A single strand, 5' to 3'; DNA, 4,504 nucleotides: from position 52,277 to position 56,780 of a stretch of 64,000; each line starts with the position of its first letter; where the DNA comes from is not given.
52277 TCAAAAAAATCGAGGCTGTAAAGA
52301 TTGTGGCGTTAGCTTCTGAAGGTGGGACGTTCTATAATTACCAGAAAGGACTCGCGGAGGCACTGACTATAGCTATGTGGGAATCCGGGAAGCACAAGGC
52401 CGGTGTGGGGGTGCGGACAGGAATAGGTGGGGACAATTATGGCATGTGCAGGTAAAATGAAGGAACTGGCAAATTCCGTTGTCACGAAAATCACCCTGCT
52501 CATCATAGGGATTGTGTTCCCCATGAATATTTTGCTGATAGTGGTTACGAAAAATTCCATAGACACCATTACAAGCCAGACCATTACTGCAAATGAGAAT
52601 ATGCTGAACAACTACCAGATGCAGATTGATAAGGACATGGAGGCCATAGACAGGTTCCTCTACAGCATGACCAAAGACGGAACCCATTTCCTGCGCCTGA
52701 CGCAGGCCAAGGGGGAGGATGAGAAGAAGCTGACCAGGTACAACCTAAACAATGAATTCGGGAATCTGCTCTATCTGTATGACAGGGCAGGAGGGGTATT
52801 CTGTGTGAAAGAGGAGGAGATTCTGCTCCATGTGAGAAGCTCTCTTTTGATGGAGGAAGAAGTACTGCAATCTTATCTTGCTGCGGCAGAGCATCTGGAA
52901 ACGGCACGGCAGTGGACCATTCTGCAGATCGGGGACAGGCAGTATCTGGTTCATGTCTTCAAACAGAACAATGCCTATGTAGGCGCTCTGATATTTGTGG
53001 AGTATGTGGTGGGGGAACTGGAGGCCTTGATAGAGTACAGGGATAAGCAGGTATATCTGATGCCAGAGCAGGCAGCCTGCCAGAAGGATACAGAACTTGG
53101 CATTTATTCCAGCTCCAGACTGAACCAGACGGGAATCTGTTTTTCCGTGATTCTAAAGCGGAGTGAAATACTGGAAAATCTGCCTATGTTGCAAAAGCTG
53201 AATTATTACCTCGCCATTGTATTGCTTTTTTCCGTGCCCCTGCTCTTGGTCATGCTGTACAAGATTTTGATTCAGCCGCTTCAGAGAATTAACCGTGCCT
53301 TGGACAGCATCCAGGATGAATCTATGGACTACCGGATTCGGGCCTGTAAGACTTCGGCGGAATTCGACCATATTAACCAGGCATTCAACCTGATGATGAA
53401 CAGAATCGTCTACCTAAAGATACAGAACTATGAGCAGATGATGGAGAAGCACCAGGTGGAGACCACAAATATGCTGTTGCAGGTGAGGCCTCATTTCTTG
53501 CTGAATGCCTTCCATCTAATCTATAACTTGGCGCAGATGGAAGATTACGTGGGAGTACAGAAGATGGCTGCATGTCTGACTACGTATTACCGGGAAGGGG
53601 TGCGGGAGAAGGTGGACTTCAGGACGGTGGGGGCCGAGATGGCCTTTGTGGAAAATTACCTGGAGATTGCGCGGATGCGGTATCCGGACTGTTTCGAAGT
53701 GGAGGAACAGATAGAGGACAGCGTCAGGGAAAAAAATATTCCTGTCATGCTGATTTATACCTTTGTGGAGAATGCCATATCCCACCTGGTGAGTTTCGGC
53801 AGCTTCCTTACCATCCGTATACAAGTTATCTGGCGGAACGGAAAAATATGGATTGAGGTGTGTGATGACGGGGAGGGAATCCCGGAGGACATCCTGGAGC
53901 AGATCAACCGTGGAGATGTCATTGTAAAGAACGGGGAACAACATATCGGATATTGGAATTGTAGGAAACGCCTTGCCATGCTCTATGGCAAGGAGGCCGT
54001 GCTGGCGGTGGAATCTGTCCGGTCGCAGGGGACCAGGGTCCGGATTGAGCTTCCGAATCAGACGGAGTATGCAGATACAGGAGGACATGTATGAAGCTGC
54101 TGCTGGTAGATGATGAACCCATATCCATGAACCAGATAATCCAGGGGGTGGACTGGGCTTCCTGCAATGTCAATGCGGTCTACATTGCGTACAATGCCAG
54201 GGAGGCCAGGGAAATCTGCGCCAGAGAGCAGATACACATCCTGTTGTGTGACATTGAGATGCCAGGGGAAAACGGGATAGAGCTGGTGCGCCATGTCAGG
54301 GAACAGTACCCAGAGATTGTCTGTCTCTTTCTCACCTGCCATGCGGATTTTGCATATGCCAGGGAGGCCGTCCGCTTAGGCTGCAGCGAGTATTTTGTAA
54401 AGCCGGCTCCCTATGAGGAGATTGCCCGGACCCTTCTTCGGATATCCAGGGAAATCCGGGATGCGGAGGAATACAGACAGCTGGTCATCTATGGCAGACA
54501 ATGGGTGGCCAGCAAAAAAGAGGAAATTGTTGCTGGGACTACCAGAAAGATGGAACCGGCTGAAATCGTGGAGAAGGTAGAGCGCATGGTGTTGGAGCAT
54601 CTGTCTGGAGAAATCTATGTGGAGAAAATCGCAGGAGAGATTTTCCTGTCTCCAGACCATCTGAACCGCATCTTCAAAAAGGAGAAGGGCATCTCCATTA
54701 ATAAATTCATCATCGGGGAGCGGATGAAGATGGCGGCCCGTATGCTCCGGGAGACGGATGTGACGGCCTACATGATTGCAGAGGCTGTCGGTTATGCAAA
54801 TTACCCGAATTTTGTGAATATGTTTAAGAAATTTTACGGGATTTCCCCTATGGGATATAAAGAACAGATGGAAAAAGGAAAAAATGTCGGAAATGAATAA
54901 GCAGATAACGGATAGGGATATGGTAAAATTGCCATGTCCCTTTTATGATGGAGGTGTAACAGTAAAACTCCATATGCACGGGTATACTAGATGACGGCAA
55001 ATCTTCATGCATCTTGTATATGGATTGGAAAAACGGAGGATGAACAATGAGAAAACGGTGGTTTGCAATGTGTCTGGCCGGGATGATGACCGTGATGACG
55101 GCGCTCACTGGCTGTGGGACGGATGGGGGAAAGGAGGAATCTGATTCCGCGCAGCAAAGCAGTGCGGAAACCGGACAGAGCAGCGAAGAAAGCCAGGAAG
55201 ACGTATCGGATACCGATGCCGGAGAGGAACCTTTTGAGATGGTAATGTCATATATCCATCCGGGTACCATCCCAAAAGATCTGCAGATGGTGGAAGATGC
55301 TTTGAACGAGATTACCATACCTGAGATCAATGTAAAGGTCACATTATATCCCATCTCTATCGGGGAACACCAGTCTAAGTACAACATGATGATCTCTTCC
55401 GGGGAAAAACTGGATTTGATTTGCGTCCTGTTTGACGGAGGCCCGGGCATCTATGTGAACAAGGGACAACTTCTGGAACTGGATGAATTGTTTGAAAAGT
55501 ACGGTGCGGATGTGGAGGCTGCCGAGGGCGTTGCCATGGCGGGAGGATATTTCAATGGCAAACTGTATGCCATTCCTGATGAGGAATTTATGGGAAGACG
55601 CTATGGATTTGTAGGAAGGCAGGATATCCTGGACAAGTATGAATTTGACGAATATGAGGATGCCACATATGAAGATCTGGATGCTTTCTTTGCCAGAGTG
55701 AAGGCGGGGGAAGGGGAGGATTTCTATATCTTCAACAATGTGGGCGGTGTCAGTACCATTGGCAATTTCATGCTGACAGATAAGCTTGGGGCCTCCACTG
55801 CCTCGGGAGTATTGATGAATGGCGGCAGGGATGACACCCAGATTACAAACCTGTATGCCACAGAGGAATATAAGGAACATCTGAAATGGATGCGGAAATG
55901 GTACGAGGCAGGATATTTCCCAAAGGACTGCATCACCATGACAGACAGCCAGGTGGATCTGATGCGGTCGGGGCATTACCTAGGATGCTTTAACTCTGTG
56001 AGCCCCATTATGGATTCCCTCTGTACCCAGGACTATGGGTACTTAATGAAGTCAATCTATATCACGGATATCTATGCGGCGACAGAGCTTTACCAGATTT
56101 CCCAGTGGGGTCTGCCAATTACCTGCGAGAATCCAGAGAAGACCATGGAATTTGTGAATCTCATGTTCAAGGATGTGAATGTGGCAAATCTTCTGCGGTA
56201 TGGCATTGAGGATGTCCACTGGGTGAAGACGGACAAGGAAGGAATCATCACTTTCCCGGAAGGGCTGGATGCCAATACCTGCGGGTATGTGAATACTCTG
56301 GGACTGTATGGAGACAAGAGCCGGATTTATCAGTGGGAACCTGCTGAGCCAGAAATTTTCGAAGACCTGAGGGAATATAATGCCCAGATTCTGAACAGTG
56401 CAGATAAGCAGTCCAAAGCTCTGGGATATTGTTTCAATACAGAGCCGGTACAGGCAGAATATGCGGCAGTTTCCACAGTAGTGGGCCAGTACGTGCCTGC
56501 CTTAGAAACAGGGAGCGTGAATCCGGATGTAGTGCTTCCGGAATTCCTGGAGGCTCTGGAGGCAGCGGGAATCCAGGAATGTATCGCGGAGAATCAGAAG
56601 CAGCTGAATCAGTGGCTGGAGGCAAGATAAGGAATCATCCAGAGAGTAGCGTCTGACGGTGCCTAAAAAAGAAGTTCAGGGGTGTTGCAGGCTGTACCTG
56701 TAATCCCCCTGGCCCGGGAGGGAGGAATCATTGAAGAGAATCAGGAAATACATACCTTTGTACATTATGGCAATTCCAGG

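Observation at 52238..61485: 9.2-kb sugar cassette bounded by duplicated copies of the zapA promoter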

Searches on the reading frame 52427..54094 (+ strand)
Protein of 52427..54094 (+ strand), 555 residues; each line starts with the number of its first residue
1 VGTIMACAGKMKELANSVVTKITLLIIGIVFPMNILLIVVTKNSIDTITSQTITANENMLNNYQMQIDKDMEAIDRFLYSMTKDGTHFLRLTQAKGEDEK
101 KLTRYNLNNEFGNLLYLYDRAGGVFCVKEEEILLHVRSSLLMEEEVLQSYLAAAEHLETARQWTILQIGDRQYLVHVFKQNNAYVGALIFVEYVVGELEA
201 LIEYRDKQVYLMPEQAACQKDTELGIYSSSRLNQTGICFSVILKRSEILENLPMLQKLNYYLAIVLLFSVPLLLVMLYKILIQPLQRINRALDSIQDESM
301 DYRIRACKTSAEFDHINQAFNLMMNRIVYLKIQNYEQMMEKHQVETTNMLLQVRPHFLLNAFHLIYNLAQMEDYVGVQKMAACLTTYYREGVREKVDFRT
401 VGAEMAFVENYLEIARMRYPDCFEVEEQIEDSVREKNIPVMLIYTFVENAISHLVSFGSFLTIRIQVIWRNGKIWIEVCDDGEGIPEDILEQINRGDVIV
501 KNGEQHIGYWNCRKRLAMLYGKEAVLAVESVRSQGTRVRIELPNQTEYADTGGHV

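Call 7: search_protein_families(library=pfam, proteins=[window:52427-54094:+])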
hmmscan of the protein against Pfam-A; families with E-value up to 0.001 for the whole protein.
window:52427-54094:+ (555 aa): 3 families
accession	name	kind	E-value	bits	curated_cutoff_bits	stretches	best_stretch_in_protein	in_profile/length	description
PF06580.19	His_kinase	-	4.5e-15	56.1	25.2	1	347-422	4-80/81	Histidine kinase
PF02518.31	HATPase_c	-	6.6e-12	46.3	26.4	1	442-545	9-110/111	Histidine kinase-, DNA gyrase B-, and HSP90-like ATPase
PF00672.30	HAMP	-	1.5e-06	28.8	25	1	277-327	2-51/53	HAMP domain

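Call 8: search_protein_families(library=ncbifam, proteins=[window:52427-54094:+])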
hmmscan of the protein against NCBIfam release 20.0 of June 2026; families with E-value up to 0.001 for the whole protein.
window:52427-54094:+ (555 aa): 7 families
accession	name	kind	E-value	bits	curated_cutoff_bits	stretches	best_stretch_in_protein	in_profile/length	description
NF053867.1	SprKinKinDBac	equivalog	6.3e-12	44.7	775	1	445-546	404-499/500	sporulation kinase KinD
TIGR01386.1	cztS_silS_copS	subfamily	1.2e-09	37.6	292.55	1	237-327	141-234/457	heavy metal sensor histidine kinase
NF008298.1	PRK11086.1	subfamily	3.1e-08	32.5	520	1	351-546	333-527/529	DcuS/MalK family sensor histidine kinase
NF007007.0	PRK09470.1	equivalog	1.9e-06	27.1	486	0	259-327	171-238/463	envelope stress sensor histidine kinase CpxA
NF033792.0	ActS_PrrB_HisK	equivalog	5.5e-05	22.2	350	1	444-494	317-362/423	ActS/PrrB/RegB family redox-sensitive histidine kinase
NF006800.0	PRK09303.1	equivalog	0.00011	21.3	342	1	445-543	279-376/383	histidine kinase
NF045988.1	HisKinRegBRhodob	equivalog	0.00046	18.6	570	1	448-501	329-379/462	sensor histidine kinase RegB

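Call 34: find_homologous_proteins(query=window:52439-54094:+, max_evalue=1e-50)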
Query window:52439-54094:+ (551 aa): 17 proteins with E <= 1e-50 among 7502 candidates.
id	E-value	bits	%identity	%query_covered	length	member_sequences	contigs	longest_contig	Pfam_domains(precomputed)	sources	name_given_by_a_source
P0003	0.0e+0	1223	100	100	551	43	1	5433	PF00672.31,PF02518.32,PF06580.20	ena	-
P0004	0.0e+0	1087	89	100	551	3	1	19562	PF00672.31,PF02518.32,PF06580.20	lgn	-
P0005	4.4e-173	595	52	97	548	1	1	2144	PF00672.31,PF02518.32,PF06580.20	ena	-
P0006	3.2e-172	592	51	97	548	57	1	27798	PF00672.31,PF02518.32,PF06580.20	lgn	-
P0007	2.6e-165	569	50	97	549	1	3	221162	PF00672.31,PF02518.32,PF06580.20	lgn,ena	-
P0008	1.4e-158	547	48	97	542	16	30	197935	PF00672.31,PF02518.32,PF06580.20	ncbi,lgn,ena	-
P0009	3.6e-145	503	44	97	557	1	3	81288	PF00672.31,PF02518.32,PF06580.20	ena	-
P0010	9.1e-135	468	43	97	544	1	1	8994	PF02518.32,PF06580.20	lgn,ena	-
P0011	6.0e-134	466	43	94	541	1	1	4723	PF02518.32,PF06580.20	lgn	-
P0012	7.7e-80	287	32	97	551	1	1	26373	PF00672.31,PF02518.32,PF06580.20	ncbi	-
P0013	4.3e-61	225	29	99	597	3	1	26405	PF02518.32,PF06580.20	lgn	-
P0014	7.6e-58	215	29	94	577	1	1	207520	PF00672.31,PF02518.32,PF06580.20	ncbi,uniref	ncbi:sensor histidine kinase [Paenibacillus aurantiacus]|uniref:histidine kinase n=1 Tax=Paenibacill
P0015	2.8e-56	209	28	97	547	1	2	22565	PF02518.32,PF06580.20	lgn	-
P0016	6.2e-55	205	26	97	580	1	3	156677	PF00672.31,PF02518.32,PF06580.20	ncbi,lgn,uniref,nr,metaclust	ncbi:sensor histidine kinase [Paenibacillus fonticola]|uniref:sensor histidine kinase n=1 Tax=Paenib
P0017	2.8e-53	199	27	96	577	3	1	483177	PF00672.31,PF02518.32,PF06580.20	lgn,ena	-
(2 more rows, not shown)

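Call 35: find_encoding_contigs(protein=P0004, flank=10000, max_places=4)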
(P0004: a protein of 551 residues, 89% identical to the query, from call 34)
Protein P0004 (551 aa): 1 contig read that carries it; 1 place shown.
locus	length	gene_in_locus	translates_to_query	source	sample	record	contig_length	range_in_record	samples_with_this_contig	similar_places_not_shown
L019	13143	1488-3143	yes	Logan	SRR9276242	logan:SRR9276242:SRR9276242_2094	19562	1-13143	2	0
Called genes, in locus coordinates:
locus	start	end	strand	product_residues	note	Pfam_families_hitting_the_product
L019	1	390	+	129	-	?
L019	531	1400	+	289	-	PF01790:LGT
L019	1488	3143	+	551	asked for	PF00672:HAMP (weak), PF06580:His_kinase, PF02518:HATPase_c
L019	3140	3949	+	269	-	PF00072:Response_reg, PF00165:HTH_AraC (faint), PF12833:HTH_18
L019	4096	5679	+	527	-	PF01547:SBP_bac_1 (weak), PF13416:SBP_bac_8, PF12010:DUF3502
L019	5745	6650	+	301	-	PF00528:BPD_transp_1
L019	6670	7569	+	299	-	PF00528:BPD_transp_1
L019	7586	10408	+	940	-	-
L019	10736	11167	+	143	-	PF02381:MraZ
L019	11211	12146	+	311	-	PF01795:Methyltransf_5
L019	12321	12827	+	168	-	-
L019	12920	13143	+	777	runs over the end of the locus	PF03717:PBP_dimer, PF00905:Transpeptidase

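Call 36: find_encoding_contigs(protein=P0008, flank=10000, max_places=4)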
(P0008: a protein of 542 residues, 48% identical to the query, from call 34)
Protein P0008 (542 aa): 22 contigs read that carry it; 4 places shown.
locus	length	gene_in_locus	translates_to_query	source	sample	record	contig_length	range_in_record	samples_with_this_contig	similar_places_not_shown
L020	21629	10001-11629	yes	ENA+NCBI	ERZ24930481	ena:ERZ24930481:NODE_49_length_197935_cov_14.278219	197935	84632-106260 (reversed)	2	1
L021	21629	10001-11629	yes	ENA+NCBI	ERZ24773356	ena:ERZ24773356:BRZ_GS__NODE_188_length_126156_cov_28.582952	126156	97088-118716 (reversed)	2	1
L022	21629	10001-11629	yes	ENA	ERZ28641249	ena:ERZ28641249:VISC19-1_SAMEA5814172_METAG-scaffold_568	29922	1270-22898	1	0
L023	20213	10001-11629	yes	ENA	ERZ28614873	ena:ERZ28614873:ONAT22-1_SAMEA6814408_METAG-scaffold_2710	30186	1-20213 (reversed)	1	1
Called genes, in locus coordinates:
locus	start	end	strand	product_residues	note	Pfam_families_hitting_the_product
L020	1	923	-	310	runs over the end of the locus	PF00962:A_deaminase, PF19326:AMP_deaminase (weak)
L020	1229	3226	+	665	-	PF00728:Glyco_hydro_20, PF18088:Glyco_H_20C_C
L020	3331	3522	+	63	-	-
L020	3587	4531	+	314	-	PF00291:PALP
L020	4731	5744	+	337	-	PF02463:SMC_N (weak), PF00005:ABC_tran, PF13304:AAA_21 (weak), PF09383:NIL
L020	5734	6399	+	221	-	PF00528:BPD_transp_1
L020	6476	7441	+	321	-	PF03180:Lipoprotein_9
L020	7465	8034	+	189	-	-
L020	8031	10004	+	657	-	PF19510:DUF6044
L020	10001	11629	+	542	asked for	PF00672:HAMP (weak), PF06580:His_kinase, PF02518:HATPase_c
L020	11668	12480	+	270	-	PF00072:Response_reg, PF00165:HTH_AraC (weak), PF12833:HTH_18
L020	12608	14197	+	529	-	PF01547:SBP_bac_1 (weak), PF13416:SBP_bac_8, PF12010:DUF3502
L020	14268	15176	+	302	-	PF00528:BPD_transp_1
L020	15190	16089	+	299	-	PF00528:BPD_transp_1 (weak)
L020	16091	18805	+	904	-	-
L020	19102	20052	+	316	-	PF04055:Radical_SAM, PF13186:SPASM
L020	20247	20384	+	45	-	-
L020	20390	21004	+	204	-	-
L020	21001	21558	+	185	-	PF10962:DUF2764 (weak)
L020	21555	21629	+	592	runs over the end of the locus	PF02874:ATP-synt_ab_N, PF16886:ATP-synt_ab_Xtn, PF00006:ATP-synt_ab, PF22919:ATP-synt_VA_C (weak)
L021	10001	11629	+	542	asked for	PF00672:HAMP (weak), PF06580:His_kinase, PF02518:HATPase_c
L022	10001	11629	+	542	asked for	PF00672:HAMP (weak), PF06580:His_kinase, PF02518:HATPase_c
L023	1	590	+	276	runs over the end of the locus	PF01177:Asp_Glu_race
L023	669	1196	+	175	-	PF09148:DUF1934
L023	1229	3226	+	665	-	PF00728:Glyco_hydro_20, PF18088:Glyco_H_20C_C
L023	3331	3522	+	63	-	-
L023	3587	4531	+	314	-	PF00291:PALP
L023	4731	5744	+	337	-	PF02463:SMC_N (weak), PF00005:ABC_tran, PF13304:AAA_21 (weak), PF09383:NIL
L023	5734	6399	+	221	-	PF00528:BPD_transp_1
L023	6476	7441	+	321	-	PF03180:Lipoprotein_9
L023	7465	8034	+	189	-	-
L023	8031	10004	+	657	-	PF19510:DUF6044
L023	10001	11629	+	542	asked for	PF00672:HAMP (weak), PF06580:His_kinase, PF02518:HATPase_c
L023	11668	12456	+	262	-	PF00072:Response_reg, PF00165:HTH_AraC (weak), PF12833:HTH_18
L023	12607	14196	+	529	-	PF01547:SBP_bac_1 (weak), PF13416:SBP_bac_8, PF12010:DUF3502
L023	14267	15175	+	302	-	PF00528:BPD_transp_1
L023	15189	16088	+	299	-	PF00528:BPD_transp_1 (weak)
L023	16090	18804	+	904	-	-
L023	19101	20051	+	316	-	PF04055:Radical_SAM, PF13186:SPASM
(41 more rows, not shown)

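Call 70: search_protein_families(library=pfam, proteins=[L020:16091-18805:+], max_evalue=5)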
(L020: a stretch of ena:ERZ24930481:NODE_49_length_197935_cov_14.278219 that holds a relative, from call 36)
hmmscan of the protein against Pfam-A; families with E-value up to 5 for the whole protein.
L020:16091-18805:+ (904 aa): 2 families
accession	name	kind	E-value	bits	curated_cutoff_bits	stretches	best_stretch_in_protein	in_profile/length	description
PF02837.24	Glyco_hydro_2_N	-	0.087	13.2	28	1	799-870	58-133/169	Glycosyl hydrolases family 2, sugar binding domain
PF22666.2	Glyco_hydro_2_N2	-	0.097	13.2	27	1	815-877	61-124/167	Glycosyl hydrolase 2 galactose-binding domain-like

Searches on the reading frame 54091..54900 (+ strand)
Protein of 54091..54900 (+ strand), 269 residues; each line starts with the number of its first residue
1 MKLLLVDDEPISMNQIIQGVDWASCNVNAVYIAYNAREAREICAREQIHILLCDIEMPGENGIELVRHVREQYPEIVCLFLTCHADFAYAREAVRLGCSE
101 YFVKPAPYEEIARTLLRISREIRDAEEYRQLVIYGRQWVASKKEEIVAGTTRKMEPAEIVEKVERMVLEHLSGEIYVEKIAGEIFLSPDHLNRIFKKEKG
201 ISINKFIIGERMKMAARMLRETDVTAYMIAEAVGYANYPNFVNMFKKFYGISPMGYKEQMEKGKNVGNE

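Call 7: search_protein_families(library=pfam, proteins=[window:54091-54900:+])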
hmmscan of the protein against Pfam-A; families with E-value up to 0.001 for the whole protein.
window:54091-54900:+ (269 aa): 3 families
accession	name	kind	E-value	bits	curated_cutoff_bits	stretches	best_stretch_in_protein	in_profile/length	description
PF00072.30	Response_reg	-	2.9e-19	69.7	30.2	1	4-113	2-108/111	Response regulator receiver domain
PF12833.13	HTH_18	-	1e-17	64.6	33.6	1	181-258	2-79/80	Helix-turn-helix domain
PF00165.29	HTH_AraC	-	1.6e-10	41.3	26.6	1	169-207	3-41/42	Bacterial regulatory helix-turn-helix proteins, AraC family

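Call 8: search_protein_families(library=ncbifam, proteins=[window:54091-54900:+])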
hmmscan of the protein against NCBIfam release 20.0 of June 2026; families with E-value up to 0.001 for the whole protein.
window:54091-54900:+ (269 aa): 112 families (the best 25 are shown)
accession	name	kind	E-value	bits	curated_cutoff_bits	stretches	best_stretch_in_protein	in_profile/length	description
NF047788.1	TransRegPocR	equivalog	1.9e-19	70.1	500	1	155-262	186-293/296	transcriptional regulator PocR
TIGR04094.1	adjacent_YSIRK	equivalog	5.3e-18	65.1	200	1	155-257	282-383/383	YSIRK-targeted surface antigen transcriptional regulator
NF007860.0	PRK10572.1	equivalog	9.4e-18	64.1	208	1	159-263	184-288/292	arabinose operon transcriptional regulator AraC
NF052445.1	RespRegMctR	equivalog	1.1e-14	54.4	300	1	2-116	3-116/205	two-component system response regulator MctR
NF053512.1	nitric_RR_NosR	exception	5.4e-14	52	400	1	3-129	1-125/422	response regulator c-di-GMP phosphodiesterase, NosR family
NF047455.1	TF_Staph_AryK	equivalog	1.8e-13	49.7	850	1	151-264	150-263/759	transcriptional regulator AryK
NF010684.1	PRK14084.1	equivalog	8.4e-13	48.6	375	1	1-166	1-161/254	response regulator transcription factor LytR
NF047793.1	ResRegPgtA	equivalog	8.8e-13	47.8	650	1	3-205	8-197/414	two-component system response regulator PgtA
NF007969.0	PRK10693.1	equivalog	1.2e-12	47.6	329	1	2-106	9-110/337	two-component system response regulator RssB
TIGR01818.1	ntrC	equivalog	1.6e-12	47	558.6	1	30-132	25-124/463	nitrogen regulation protein NR(I)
NF006902.0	PRK09393.1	equivalog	2e-12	47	425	1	156-263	218-325/327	transcriptional regulator FtrA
NF008677.0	PRK11697.1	equivalog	2.6e-12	46.6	246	1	1-126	2-123/238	two-component system response regulator BtsR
NF047654.1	DiguCycDgcRLepto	equivalog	3.1e-12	46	500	1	2-112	4-114/295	diguanylate cyclase DgcR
NF045505.1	RR_RssB_Pseudo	equivalog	1e-11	44.6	700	1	2-113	7-113/394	two-component system response regulator RssB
NF012144.2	ramA_TF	equivalog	1.3e-11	44.9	180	1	157-259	4-106/108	RamA family antibiotic efflux transcriptional regulator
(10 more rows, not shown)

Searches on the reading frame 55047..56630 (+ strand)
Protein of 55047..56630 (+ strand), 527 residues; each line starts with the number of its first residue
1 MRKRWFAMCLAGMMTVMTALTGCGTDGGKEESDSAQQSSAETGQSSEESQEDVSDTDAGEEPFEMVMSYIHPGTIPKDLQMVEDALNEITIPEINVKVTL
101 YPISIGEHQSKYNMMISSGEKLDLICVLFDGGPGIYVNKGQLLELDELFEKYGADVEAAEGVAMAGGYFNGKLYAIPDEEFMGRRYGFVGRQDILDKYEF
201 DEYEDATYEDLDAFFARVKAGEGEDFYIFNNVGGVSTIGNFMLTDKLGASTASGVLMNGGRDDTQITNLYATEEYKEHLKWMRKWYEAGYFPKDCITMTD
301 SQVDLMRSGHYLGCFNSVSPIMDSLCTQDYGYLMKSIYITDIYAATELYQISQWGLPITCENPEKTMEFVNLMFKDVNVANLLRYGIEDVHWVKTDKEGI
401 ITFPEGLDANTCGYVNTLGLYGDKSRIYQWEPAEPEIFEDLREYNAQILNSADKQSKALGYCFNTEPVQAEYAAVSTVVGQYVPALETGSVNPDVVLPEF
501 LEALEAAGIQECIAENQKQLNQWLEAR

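Call 7: search_protein_families(library=pfam, proteins=[window:55047-56630:+])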
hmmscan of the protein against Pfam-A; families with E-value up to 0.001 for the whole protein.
window:55047-56630:+ (527 aa): 3 families
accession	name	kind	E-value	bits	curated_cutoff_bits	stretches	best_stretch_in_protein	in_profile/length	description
PF12010.13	DUF3502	-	1.3e-24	86.9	24.4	1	457-524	1-68/69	Domain of unknown function (DUF3502)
PF13416.11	SBP_bac_8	-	2.9e-10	40.9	27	1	95-383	11-253/279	Bacterial extracellular solute-binding protein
PF01547.30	SBP_bac_1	-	8.1e-07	29.8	26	1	95-294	23-212/307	Bacterial extracellular solute-binding protein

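Call 8: search_protein_families(library=ncbifam, proteins=[window:55047-56630:+])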
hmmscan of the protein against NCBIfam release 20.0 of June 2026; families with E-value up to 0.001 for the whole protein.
window:55047-56630:+ (527 aa): 0 families
